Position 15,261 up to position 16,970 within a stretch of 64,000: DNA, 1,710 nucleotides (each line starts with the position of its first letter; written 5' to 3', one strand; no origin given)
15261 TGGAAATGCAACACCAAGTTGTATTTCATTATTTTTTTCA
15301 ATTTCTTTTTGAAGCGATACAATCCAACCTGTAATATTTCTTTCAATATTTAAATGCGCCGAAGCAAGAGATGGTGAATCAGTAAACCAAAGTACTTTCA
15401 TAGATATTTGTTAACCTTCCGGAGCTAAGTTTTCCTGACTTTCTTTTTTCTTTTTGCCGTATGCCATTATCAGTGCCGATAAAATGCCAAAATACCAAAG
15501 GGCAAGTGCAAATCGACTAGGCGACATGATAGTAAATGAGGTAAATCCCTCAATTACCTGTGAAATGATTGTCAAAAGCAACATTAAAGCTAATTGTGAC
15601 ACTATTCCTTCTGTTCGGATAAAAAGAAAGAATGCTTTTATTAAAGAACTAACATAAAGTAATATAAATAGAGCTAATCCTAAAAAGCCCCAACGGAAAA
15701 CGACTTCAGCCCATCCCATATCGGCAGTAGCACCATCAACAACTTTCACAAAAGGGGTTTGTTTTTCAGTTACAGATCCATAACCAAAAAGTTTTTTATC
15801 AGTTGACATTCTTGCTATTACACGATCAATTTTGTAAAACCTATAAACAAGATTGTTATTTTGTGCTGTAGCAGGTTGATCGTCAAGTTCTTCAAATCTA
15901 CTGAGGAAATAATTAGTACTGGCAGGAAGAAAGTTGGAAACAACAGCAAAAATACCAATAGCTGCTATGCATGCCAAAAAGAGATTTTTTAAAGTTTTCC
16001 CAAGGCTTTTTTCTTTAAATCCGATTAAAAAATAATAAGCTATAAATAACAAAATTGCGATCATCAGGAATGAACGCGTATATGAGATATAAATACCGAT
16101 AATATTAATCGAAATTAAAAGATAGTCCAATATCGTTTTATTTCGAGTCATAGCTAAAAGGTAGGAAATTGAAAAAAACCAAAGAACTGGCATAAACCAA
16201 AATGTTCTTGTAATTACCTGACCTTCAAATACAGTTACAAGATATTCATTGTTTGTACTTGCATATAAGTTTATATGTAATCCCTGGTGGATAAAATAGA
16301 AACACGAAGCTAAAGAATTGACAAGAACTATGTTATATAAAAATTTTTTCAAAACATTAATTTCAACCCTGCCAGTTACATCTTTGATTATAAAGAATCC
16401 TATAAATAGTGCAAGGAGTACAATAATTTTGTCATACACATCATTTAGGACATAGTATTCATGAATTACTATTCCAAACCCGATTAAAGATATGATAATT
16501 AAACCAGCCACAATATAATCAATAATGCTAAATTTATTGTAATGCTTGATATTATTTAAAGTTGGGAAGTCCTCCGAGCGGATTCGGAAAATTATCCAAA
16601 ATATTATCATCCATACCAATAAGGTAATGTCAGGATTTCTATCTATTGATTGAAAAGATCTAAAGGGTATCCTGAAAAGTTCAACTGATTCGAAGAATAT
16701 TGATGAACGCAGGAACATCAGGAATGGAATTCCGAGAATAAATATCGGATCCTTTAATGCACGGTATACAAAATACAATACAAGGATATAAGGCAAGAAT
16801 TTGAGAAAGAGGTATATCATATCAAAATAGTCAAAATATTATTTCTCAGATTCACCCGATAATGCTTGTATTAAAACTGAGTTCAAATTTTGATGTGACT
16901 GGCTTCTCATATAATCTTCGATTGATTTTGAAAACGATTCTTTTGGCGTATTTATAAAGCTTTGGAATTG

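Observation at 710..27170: A 21-gene, single-strand glycan locus combining parts of different export routes, with no flippase or initiating transferase in view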

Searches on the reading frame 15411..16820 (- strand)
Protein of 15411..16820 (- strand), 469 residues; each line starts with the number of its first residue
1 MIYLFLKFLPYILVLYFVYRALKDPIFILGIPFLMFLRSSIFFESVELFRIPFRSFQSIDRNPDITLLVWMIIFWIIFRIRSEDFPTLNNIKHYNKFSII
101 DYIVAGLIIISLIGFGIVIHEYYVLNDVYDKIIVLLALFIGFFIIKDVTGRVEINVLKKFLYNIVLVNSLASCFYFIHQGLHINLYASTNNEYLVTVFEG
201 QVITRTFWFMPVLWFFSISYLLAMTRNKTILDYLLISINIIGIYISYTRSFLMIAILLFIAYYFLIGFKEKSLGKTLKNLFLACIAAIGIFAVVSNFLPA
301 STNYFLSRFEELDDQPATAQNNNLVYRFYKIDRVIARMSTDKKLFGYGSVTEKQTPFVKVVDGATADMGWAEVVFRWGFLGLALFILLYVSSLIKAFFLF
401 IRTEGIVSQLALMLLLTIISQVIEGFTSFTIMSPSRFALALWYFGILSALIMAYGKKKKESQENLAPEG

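Call 4: search_protein_families(library=pfam, proteins=[window:15411-16820:-], max_evalue=0.01)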
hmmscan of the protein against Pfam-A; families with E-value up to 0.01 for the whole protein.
window:15411-16820:- (469 aa): 0 families

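Call 9: search_protein_families(library=ncbifam, proteins=[window:15411-16820:-], max_evalue=0.01)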
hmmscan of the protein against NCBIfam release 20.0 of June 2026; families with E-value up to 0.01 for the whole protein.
window:15411-16820:- (469 aa): 0 families

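Call 26: search_protein_families(library=pfam, proteins=[window:15411-16820:-], max_evalue=10)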
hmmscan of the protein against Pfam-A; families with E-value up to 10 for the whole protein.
window:15411-16820:- (469 aa): 0 families
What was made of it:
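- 15411..16820 (-): m469: 10-TM protein of the WaaL/Wzy (Wzy_C) superfamily. Ligase or polymerase is not resolved. No Pfam hit of its own (call 26).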

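Call 27: find_homologous_proteins(query=window:15411-16820:-, max_evalue=0.001)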
Query window:15411-16820:- (469 aa): 121 proteins with E <= 0.001 among 8000 candidates; the best 120 are listed.
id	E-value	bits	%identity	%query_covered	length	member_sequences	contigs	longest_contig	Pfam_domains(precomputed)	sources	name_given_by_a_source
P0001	1.9e-297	1005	100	100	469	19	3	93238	-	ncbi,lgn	-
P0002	3.7e-227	773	82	93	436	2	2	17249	-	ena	-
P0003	2.2e-225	767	78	95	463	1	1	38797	-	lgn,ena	-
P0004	5.1e-224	763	77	95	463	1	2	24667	-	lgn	-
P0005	1.3e-217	742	78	92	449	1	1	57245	-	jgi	-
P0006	1.2e-179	617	62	99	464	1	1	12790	-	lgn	-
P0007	2.0e-171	590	59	99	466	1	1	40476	PF04932.21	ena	-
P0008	7.0e-171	588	58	99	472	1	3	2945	-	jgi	jgi:hypothetical protein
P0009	7.3e-171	588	59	100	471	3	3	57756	PF04932.21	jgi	jgi:hypothetical protein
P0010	1.1e-170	587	58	98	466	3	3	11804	-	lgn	-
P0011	1.1e-170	587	58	99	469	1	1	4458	-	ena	-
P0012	8.1e-170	584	57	100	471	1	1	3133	-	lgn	-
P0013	3.0e-168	579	60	99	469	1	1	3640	PF04932.21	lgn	-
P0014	2.2e-167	576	58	99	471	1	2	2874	-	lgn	-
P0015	2.8e-167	576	61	90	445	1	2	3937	PF04932.21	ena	-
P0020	1.3e-154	534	54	99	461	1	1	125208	-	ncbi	-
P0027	5.6e-148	512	56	94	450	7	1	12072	PF04932.21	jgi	jgi:hypothetical protein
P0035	1.5e-136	475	49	94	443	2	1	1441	PF04932.21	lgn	-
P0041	1.5e-124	435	47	94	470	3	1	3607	PF04932.21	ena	-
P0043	3.4e-124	434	49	99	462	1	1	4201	PF04932.21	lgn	-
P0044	1.7e-123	432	49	100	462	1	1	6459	PF04932.21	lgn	-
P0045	1.0e-121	426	47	100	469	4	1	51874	-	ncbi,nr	ncbi:MAG: O-antigen ligase family protein [Bacteroidales bacterium]|nr:O-antigen ligase family prote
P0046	1.0e-121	426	47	93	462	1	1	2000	PF04932.21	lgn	-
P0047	5.0e-121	423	46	100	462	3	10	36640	PF04932.21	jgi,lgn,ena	-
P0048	7.5e-121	423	47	98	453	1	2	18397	PF04932.21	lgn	-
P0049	1.8e-120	422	45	95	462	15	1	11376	PF04932.21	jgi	jgi:hypothetical protein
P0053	8.4e-120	419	47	93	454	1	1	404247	-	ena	-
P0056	7.6e-119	416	48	93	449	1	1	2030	PF04932.21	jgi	jgi:O-Antigen ligase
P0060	3.4e-115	404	46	98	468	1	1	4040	PF04932.21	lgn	-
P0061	3.9e-115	404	47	95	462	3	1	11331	PF04932.21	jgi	jgi:hypothetical protein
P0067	2.6e-112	395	46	97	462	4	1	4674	PF04932.21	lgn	-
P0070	1.8e-111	392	45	96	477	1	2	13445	PF04932.21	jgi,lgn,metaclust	jgi:hypothetical protein|metaclust:\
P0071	7.6e-110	387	45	92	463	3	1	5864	PF04932.21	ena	-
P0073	9.7e-108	380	60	63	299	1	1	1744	PF04932.21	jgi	jgi:hypothetical protein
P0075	4.2e-107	378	44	93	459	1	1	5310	PF04932.21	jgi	jgi:hypothetical protein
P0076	5.0e-107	377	41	99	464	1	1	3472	PF04932.21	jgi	jgi:hypothetical protein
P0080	6.4e-106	374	43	99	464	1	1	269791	-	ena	-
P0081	2.3e-105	372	43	92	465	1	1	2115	PF04932.21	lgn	-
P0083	3.1e-105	371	44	98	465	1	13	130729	-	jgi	jgi:hypothetical protein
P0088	5.4e-104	367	45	89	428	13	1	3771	PF04932.21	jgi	jgi:hypothetical protein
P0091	1.3e-102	363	43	96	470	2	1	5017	PF04932.21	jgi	-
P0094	5.2e-101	357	43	99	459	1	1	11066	PF04932.21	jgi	jgi:hypothetical protein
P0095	2.7e-100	355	48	82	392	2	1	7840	PF04932.21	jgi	jgi:hypothetical protein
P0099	3.5e-99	351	43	99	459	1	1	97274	PF04932.21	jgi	jgi:hypothetical protein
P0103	2.7e-98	348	44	98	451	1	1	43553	PF04932.21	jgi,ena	-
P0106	6.9e-97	344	45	77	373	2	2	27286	PF04932.21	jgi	jgi:hypothetical protein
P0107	2.8e-96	342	43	94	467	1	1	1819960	-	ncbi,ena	-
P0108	4.7e-96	341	39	98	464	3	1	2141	PF04932.21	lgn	-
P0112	1.8e-91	326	57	55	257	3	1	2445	PF04932.21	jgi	jgi:hypothetical protein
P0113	2.7e-90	322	40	94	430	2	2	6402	PF04932.21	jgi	jgi:hypothetical protein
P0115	3.0e-85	305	39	98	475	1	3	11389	PF04932.21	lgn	-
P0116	1.2e-76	277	36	98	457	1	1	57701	-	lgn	-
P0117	2.9e-65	240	43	59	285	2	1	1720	PF04932.21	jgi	-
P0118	2.8e-53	200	29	94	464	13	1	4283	PF04932.21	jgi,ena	-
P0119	1.1e-51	195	28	98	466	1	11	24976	-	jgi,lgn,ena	jgi:hypothetical protein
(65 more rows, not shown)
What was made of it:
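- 15411..16820 (-): About a third of its 120 homologues carry PF04932 (call 27).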

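Call 28: find_encoding_contigs(protein=P0020, flank=10000, max_places=2)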
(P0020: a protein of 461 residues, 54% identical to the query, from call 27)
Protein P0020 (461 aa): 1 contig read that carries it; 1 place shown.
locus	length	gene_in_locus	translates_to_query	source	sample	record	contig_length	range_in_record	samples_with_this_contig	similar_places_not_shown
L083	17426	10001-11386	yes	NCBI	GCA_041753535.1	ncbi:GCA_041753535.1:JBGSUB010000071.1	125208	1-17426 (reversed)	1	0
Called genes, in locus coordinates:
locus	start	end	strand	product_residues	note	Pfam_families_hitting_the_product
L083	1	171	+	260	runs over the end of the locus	PF02563:Poly_export, PF22461:SLBB_2 (weak), PF10531:SLBB (weak)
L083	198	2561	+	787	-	PF13807:GNVR (weak), PF13614:AAA_31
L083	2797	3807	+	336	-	PF01073:3Beta_HSD, PF01370:Epimerase, PF02719:Polysacc_synt_2, PF04321:RmlD_sub_bind (weak), PF05368:NmrA, PF13460:NAD_binding_10, PF16363:GDP_Man_Dehyd, PF08485:Polysacc_syn_2C, +1 more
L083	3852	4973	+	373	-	PF01370:Epimerase, PF16363:GDP_Man_Dehyd (faint), PF14667:Polysacc_synt_C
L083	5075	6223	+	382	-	PF02350:Epimerase_2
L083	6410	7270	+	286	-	PF01061:ABC2_membrane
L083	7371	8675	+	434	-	PF00005:ABC_tran, PF13304:AAA_21 (faint), PF14524:Wzt_C (faint)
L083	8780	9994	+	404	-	-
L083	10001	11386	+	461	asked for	-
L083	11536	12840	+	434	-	PF00534:Glycos_transf_1, PF13692:Glyco_trans_1_4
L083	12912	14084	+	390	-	PF13439:Glyco_transf_4 (faint), PF00534:Glycos_transf_1, PF13692:Glyco_trans_1_4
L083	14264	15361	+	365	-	PF00534:Glycos_transf_1, PF13692:Glyco_trans_1_4, PF13524:Glyco_trans_1_2 (weak)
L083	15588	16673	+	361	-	PF00534:Glycos_transf_1, PF13692:Glyco_trans_1_4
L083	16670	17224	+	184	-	PF00132:Hexapep (weak), PF14602:Hexapep_2 (weak)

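Call 29: find_encoding_contigs(protein=P0107, flank=10000, max_places=2)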
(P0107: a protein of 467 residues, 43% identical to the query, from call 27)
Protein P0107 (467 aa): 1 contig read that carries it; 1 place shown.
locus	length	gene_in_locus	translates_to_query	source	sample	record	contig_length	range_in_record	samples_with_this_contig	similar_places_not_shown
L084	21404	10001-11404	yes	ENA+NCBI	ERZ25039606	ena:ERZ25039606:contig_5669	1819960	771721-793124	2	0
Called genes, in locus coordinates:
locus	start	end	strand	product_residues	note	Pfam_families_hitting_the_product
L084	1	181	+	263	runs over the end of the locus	PF02563:Poly_export, PF10531:SLBB, PF22461:SLBB_2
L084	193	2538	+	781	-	PF02706:Wzz, PF13807:GNVR, PF01656:CbiA, PF10609:ParA, PF13614:AAA_31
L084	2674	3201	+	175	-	PF02357:NusG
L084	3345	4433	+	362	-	PF01370:Epimerase, PF04321:RmlD_sub_bind (weak), PF16363:GDP_Man_Dehyd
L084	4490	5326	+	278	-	PF01061:ABC2_membrane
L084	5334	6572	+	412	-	PF00005:ABC_tran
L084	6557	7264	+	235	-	PF25084:LbH_EIF2B (faint), PF00132:Hexapep, PF14602:Hexapep_2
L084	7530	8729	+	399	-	PF00534:Glycos_transf_1, PF13692:Glyco_trans_1_4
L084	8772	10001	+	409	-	-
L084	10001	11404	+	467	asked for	-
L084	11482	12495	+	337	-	PF01522:Polysacc_deac_1, PF03065:Glyco_hydro_57 (weak)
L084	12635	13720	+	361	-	-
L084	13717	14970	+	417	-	PF00534:Glycos_transf_1, PF13692:Glyco_trans_1_4, PF13524:Glyco_trans_1_2 (weak)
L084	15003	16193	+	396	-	PF00534:Glycos_transf_1, PF13692:Glyco_trans_1_4, PF13524:Glyco_trans_1_2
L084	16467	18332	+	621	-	PF13522:GATase_6, PF12481:DUF3700 (weak), PF13537:GATase_7, PF00733:Asn_synthase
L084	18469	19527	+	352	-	PF13480:Acetyltransf_6 (faint)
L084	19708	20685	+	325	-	-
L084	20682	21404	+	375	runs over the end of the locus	PF13439:Glyco_transf_4, PF00534:Glycos_transf_1, PF13692:Glyco_trans_1_4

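Call 30: find_encoding_contigs(protein=P0045, flank=10000, max_places=2)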
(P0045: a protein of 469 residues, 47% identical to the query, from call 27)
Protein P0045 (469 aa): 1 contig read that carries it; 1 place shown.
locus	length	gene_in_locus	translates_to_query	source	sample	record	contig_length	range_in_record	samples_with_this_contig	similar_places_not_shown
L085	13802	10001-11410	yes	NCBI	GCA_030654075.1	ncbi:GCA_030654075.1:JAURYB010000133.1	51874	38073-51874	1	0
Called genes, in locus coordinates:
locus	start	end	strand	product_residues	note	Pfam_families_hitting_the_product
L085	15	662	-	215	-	PF01865:PhoU_div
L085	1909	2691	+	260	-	PF02563:Poly_export, PF22461:SLBB_2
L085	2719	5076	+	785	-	PF02706:Wzz (faint), PF01656:CbiA (faint), PF13614:AAA_31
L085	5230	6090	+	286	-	PF01061:ABC2_membrane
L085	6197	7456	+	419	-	PF00005:ABC_tran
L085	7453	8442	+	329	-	PF19745:FUT8_N_cat (weak)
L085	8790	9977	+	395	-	-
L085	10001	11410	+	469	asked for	-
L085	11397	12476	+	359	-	-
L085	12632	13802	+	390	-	?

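Call 31: find_encoding_contigs(protein=P0119, flank=10000, max_places=3)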
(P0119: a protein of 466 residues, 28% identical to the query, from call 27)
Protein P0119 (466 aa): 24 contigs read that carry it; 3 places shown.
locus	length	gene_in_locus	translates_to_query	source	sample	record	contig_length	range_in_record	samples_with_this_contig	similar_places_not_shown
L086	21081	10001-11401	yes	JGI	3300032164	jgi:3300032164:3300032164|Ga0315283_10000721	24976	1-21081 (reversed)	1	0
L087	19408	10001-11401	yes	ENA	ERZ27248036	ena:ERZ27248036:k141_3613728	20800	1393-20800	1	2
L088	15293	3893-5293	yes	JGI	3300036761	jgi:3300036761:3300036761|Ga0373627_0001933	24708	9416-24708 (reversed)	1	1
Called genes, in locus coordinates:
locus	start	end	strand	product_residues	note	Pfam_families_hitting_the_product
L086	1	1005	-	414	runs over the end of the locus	PF13480:Acetyltransf_6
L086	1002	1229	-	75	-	PF00535:Glycos_transf_2 (weak)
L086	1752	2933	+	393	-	PF00149:Metallophos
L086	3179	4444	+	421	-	PF02786:CPSase_L_D2 (faint), PF15632:ATPgrasp_Ter (weak)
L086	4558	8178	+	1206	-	PF10029:DUF2271 (faint), PF13860:FlgD_ig, PF19077:Big_13 (faint), PF07495:Y_Y_Y (faint), PF13585:CHU_C (faint), PF13860:FlgD_ig, PF00149:Metallophos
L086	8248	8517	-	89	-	-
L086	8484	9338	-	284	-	PF02388:FemAB (faint), PF13480:Acetyltransf_6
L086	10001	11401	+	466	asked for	-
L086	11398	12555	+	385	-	-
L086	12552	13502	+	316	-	PF01073:3Beta_HSD, PF01370:Epimerase, PF02719:Polysacc_synt_2, PF04321:RmlD_sub_bind, PF05368:NmrA (weak), PF13460:NAD_binding_10, PF16363:GDP_Man_Dehyd, PF07993:NAD_binding_4 (weak)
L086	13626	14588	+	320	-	PF01073:3Beta_HSD, PF01370:Epimerase, PF04321:RmlD_sub_bind, PF13460:NAD_binding_10 (faint), PF16363:GDP_Man_Dehyd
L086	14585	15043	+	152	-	PF05523:FdtA (weak), PF00908:dTDP_sugar_isom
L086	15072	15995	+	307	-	PF01370:Epimerase, PF04321:RmlD_sub_bind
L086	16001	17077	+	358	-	PF02350:Epimerase_2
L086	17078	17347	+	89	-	-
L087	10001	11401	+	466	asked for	-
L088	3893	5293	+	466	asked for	-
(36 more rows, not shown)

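Call 32: find_encoding_contigs(protein=P0080, flank=10000, max_places=2)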
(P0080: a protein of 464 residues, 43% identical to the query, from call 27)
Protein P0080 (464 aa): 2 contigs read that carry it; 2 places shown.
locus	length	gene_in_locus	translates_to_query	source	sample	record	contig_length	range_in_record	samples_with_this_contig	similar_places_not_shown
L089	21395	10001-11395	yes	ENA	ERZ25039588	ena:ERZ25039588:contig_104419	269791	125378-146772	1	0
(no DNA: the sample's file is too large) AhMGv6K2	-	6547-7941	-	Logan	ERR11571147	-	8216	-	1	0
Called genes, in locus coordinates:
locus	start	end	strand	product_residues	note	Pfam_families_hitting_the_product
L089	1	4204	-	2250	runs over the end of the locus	PF22842:Pel9A-like_beta_helix, PF22352:K319L-like_PKD, PF22352:K319L-like_PKD, PF22352:K319L-like_PKD, PF22352:K319L-like_PKD, PF22352:K319L-like_PKD, PF22352:K319L-like_PKD, PF22352:K319L-like_PKD, +47 more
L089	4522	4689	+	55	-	-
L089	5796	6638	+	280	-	PF01061:ABC2_membrane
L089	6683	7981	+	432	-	PF00005:ABC_tran, PF14524:Wzt_C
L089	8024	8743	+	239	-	PF05050:Methyltransf_21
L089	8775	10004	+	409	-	-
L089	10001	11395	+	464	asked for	-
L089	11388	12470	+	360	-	-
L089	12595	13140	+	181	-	PF00132:Hexapep, PF14602:Hexapep_2 (weak)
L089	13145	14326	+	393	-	PF00534:Glycos_transf_1, PF13692:Glyco_trans_1_4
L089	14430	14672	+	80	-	-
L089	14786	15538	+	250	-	PF00534:Glycos_transf_1, PF13692:Glyco_trans_1_4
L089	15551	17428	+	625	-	PF13522:GATase_6, PF12481:DUF3700 (faint), PF13537:GATase_7, PF00733:Asn_synthase, PF06508:QueC (faint)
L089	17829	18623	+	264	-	PF00534:Glycos_transf_1, PF13692:Glyco_trans_1_4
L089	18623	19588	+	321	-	PF01073:3Beta_HSD, PF01370:Epimerase, PF02719:Polysacc_synt_2, PF04321:RmlD_sub_bind, PF05368:NmrA (faint), PF07993:NAD_binding_4 (faint), PF13460:NAD_binding_10 (faint), PF16363:GDP_Man_Dehyd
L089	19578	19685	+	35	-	-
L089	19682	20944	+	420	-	PF13439:Glyco_transf_4 (weak), PF00534:Glycos_transf_1, PF13692:Glyco_trans_1_4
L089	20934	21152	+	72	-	-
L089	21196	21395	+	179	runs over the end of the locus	PF01370:Epimerase (weak), PF04321:RmlD_sub_bind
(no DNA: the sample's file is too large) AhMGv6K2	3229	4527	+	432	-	PF00005:ABC_tran, PF14524:Wzt_C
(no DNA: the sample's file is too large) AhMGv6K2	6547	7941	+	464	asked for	-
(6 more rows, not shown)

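Call 47: search_solved_structures(query=A2, max_evalue=10)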
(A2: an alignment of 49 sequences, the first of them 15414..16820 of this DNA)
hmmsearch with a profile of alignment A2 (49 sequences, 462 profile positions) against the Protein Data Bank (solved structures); distinct sequences matched with E-value up to 10: 0.

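Call 57: predict_structure(alignment_id=A2)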
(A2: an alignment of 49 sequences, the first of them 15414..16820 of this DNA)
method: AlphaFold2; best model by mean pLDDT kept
length: 469 residues; sequences in the alignment: 49
mean_pLDDT: 89.5   pTM: 0.90
mean pLDDT of the five models: 89.5, 89.3, 88.8, 86.8, 85.3
residues with pLDDT >= 90: 328; 70-90: 100; 50-70: 38; < 50: 3
segments of 3 or more residues with pLDDT < 50: none
pLDDT, mean of each block of 10 residues (from residue 1): 91 98 96 96 93 91 95 96 65 72 98 96 94 97 96 94 98 92 75 70 78 96 85 95 88 94 95 91 88 87 82 59 80 91 95 94 92 96 98 98 95 98 93 94 97 80 59
secondary structure, 60 per line:
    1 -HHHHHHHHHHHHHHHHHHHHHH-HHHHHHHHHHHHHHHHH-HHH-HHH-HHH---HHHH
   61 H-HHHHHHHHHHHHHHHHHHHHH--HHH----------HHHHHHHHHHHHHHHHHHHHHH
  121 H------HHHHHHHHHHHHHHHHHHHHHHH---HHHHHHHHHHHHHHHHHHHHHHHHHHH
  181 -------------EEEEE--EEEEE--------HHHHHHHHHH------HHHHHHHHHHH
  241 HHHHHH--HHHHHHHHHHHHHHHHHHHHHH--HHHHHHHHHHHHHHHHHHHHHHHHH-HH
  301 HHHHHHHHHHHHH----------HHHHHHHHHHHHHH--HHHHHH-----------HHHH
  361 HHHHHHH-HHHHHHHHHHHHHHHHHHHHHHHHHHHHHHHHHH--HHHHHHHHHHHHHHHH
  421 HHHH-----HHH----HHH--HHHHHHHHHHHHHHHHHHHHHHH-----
elements in order: H2-23 H25-41 H57-61 H63-83 H99-121 H128-150 H154-180 E194-198 E201-205 H214-223 H230-246 H249-270 H273-297 H299-313 H324-337 H340-345 H357-367 H369-402 H405-424 H442-464
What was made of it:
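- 15411..16820 (-): AF2 pLDDT 89.5 (call 57).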

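Call 60: fold_search(model_id=the predicted structure, library=pdb)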
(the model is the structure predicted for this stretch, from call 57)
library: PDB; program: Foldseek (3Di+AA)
matches with E <= 10: 155; with E <= 0.001: 1
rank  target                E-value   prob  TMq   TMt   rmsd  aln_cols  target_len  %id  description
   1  7tpg_B                6.1e-04  1.00  0.50  0.57   6.7       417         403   11  Single-Particle Cryo-EM Structure of the WaaL O-antigen ligase in its ligand bound state (released 2022-04-06)
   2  8tj3_B                1.2e-02  1.00  0.40  0.52   7.4       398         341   12  Structural basis of peptidoglycan synthesis by E. coli RodA-PBP2 complex (released 2023-08-30)
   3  8bh1_A                5.9e-02  0.99  0.37  0.46   8.8       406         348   14  Core divisome complex FtsWIQBL from Pseudomonas aeruginosa (released 2023-04-19)
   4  8if8_B                6.2e-01  0.51  0.22  0.18  12.1       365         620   10  Arabinosyltransferase AftA (released 2023-05-31)
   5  9okg                  6.2e-01  0.08  0.13  0.13  25.6       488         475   12  Cryo-EM structure of human SV2A in complex with levetiracetam (released 2025-12-10)
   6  8th4_A                7.0e-01  0.10  0.14  0.16  28.0       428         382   14  Structure of AT118-L Nanobody Antagonist in Complex with the Angiotensin II Type I Receptor and Losartan (released 2024-05-22)
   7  9okh                  7.9e-01  0.08  0.13  0.13  26.7       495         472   12  Cryo-EM structure of human SV2A in complex with UCBJ (released 2025-12-10)
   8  11tk_R                1.1e+00  0.09  0.15  0.17  27.8       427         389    9  Structure of human CCR4 in complex with AZD2098 (released 2026-04-01)
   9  8xsm                  1.2e+00  0.05  0.11  0.13  23.6       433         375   12  transporter (released 2025-01-15)
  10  7rtt_A                1.2e+00  0.05  0.10  0.11  35.5       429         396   13  Cryo-EM structure of a TTYH2 cis-dimer (released 2021-08-25)
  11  6rw3_D                1.4e+00  0.07  0.13  0.14  23.6       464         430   15  The molecular basis for sugar import in malaria parasites. (released 2020-01-29)
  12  8u1u_A                1.6e+00  0.11  0.13  0.15  22.4       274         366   13  Structure of a class A GPCR/agonist complex (released 2023-12-20)
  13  8if8_C                1.7e+00  0.23  0.21  0.17  17.4       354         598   10  Arabinosyltransferase AftA (released 2023-05-31)
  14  5n6n_A                1.8e+00  0.08  0.10  0.15  18.3       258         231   10  CRYSTAL STRUCTURE OF THE 14-3-3:NEUTRAL TREHALASE NTH1 COMPLEX (released 2017-11-01)
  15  7p69_L                1.8e+00  0.07  0.14  0.12  20.9       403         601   14  Complex I from E. coli, DDM/LMNG-purified, under Turnover at pH 6, Resting state (released 2022-09-21)
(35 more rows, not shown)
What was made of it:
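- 15411..16820 (-): Best PDB match is WaaL 7TPG (E 6e-4, TM 0.50/0.57), then RodA and FtsW (call 60).
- On Wzx/Wzy-dependent (group 1-like) capsule system: m469 is in the WaaL/Wzy superfamily (calls 27, 60).
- On ABC-transporter-dependent O-polysaccharide pathway: m469's best PDB match is WaaL 7TPG (call 60).
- Checked: The assignment rests on its homologues, about a third of which carry PF04932 (call 27), and on its predicted fold, whose best PDB match is WaaL 7TPG (call 60).
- A WaaL-fold enzyme sits in the cassette (call 60). m469 belongs to the Wzy_C superfamily, and ligase versus polymerase is unresolved (calls 27, 60). Its best structural match is WaaL (call 60).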
